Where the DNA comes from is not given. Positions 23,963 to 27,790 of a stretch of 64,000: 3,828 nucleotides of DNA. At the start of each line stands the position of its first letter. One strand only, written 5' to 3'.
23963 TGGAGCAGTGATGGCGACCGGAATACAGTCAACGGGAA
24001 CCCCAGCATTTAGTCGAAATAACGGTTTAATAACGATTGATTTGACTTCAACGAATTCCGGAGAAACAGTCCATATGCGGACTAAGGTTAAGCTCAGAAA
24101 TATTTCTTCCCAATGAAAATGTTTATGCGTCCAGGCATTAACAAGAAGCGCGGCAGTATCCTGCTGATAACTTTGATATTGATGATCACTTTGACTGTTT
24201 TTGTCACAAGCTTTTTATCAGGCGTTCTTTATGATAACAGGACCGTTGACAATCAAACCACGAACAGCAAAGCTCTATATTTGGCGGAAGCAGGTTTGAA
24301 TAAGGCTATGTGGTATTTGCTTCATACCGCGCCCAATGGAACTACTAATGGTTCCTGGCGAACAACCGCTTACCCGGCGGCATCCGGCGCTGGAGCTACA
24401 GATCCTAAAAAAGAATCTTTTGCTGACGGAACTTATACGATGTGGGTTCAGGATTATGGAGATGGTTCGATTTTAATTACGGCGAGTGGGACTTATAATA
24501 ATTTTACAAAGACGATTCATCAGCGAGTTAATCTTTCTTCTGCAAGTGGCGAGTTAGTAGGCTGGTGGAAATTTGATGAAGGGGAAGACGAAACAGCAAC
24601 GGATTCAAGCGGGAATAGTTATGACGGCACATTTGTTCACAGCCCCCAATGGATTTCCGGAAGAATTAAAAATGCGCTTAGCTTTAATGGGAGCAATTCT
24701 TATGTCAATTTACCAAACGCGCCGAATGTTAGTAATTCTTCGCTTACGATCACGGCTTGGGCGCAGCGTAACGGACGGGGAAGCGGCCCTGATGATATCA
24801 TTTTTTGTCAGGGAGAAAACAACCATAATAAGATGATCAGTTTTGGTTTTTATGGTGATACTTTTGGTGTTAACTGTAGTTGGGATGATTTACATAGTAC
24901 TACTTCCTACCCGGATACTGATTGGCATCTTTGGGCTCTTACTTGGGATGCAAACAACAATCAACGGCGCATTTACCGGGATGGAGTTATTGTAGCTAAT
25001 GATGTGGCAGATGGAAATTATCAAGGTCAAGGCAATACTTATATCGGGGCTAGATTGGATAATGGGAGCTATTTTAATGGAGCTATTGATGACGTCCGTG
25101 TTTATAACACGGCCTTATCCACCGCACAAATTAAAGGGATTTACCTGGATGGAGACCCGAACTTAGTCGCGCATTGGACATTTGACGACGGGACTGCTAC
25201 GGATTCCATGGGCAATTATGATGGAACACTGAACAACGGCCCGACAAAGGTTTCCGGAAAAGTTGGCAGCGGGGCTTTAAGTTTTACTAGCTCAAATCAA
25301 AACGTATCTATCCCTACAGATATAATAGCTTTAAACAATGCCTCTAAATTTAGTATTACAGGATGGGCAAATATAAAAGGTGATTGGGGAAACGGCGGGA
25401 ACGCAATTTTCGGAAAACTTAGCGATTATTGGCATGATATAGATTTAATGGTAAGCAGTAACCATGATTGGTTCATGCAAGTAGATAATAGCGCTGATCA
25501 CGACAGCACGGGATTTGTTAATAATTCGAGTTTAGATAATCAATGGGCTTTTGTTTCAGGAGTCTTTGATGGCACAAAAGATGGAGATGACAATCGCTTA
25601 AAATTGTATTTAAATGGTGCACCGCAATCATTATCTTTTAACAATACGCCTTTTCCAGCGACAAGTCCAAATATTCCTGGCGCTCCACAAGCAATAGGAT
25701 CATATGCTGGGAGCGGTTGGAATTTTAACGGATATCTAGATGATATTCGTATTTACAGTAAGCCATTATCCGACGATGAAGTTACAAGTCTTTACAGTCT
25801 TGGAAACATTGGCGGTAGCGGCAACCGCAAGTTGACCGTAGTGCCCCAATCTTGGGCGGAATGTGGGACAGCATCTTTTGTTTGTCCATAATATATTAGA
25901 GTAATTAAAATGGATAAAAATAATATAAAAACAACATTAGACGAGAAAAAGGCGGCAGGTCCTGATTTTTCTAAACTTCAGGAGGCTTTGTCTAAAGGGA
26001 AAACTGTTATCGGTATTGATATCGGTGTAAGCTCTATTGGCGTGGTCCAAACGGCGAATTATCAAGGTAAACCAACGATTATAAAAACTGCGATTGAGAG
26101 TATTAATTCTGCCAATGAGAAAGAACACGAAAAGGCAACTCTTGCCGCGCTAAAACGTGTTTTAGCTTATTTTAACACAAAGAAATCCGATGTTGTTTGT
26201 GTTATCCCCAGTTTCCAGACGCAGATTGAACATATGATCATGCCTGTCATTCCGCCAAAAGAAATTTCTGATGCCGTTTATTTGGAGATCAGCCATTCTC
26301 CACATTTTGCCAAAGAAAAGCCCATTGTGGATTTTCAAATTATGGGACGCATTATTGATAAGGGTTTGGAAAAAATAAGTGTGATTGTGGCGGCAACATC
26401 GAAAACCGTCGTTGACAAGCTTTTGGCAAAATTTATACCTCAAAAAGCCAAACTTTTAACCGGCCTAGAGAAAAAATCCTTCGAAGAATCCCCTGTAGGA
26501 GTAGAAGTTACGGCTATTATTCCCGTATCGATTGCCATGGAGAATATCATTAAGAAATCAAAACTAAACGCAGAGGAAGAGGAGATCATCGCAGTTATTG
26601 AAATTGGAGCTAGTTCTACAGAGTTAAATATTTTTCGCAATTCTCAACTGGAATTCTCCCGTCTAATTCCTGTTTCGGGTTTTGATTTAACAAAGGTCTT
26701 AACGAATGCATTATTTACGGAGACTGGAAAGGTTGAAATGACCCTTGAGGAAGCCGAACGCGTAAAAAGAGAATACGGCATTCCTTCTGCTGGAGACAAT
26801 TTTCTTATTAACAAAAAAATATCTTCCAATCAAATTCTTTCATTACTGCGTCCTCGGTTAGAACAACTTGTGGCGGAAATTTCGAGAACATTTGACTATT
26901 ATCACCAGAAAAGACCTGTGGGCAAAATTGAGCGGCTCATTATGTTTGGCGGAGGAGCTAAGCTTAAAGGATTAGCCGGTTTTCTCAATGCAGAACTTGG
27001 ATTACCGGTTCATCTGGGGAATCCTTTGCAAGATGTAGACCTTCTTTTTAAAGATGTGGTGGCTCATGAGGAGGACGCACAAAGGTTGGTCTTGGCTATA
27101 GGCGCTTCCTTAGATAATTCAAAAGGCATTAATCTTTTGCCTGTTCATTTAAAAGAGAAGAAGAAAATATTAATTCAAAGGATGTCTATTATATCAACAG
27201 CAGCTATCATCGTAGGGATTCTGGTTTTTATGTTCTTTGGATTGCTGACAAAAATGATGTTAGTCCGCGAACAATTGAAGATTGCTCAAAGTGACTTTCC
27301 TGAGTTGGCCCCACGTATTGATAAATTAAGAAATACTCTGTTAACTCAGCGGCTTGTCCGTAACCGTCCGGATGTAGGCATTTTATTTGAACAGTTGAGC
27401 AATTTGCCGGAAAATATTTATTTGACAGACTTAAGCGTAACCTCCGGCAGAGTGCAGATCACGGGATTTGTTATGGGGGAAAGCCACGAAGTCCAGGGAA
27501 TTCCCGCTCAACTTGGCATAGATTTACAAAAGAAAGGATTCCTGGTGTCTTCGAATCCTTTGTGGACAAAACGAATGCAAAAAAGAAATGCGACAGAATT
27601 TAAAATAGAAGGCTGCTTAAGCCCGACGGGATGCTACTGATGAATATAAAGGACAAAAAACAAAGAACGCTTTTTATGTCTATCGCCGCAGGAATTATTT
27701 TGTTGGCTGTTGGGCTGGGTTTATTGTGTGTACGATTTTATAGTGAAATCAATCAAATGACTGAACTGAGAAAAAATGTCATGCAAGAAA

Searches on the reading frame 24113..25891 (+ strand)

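Call 54: search_protein_families(library=pfam, proteins=[window:24113-25891:+], max_evalue=0.00001)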
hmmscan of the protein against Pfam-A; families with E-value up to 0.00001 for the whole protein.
window:24113-25891:+ (592 aa): 2 families
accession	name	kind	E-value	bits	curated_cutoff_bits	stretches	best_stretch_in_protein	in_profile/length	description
PF13385.13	Laminin_G_3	-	1.9e-38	132.4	27.6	2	192-341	1-151/151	Concanavalin A-like lectin/glucanases superfamily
PF02973.23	Sialidase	-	2.9e-08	33.9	26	0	488-559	111-183/189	Sialidase, N-terminal domain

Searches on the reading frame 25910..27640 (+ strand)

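Call 54: search_protein_families(library=pfam, proteins=[window:25910-27640:+], max_evalue=0.00001)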
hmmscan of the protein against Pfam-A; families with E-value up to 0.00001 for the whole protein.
window:25910-27640:+ (576 aa): 3 families
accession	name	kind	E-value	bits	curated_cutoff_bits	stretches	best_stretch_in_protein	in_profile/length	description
PF11104.14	PilM_2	-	1.2e-25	90.7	27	1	35-401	1-337/340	Type IV pilus assembly protein PilM;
PF14450.12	FtsA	-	5e-12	46.7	31.8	1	228-373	1-113/127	Cell division protein FtsA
PF06723.19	MreB_Mbl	-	1.5e-07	31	27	0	184-371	105-305/327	MreB/Mbl protein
